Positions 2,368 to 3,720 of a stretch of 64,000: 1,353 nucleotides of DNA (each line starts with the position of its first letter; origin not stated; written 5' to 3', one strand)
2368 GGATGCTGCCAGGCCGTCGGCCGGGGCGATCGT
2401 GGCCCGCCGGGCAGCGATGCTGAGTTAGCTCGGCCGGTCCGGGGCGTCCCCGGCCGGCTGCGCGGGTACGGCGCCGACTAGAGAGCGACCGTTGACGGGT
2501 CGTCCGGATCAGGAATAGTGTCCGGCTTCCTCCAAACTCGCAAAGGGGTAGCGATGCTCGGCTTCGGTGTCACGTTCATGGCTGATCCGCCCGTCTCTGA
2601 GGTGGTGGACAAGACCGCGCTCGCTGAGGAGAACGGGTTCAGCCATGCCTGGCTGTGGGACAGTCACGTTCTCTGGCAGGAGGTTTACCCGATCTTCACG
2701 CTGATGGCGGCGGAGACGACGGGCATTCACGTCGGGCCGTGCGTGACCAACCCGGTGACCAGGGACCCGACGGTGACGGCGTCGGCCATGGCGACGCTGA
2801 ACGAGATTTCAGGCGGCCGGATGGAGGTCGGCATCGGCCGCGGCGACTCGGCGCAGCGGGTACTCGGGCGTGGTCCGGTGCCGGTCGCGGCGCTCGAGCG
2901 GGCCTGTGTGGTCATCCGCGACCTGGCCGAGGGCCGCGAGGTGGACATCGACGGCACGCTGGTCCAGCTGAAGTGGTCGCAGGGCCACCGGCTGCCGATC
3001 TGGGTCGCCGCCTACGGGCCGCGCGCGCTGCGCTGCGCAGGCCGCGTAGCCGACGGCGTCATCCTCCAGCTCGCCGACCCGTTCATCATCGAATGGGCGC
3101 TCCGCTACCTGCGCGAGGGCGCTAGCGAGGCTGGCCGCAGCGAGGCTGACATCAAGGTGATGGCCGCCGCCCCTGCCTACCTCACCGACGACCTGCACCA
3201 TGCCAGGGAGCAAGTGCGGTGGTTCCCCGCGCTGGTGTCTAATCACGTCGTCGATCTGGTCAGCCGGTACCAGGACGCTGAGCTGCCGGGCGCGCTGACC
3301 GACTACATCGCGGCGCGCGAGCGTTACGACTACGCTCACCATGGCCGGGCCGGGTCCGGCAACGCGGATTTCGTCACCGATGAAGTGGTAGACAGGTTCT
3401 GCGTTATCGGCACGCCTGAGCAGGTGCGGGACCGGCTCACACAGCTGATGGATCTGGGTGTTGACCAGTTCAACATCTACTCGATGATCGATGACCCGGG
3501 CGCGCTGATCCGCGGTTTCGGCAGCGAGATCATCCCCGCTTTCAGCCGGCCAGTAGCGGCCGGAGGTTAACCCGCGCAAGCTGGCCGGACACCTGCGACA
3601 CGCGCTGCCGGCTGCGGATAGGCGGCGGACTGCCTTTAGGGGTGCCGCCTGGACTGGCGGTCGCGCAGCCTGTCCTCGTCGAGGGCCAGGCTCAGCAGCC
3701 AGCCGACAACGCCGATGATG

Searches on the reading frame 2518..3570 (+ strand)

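Call 85: search_protein_families(library=pfam, proteins=[window:2518-3570:+], max_evalue=0.00001)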
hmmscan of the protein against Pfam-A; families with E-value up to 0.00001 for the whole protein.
window:2518-3570:+ (350 aa): 1 family
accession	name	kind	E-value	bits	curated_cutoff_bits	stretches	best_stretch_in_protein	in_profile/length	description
PF00296.26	Bac_luciferase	-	7.4e-62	209.9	27.9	1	23-317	18-314/314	Luciferase-like monooxygenase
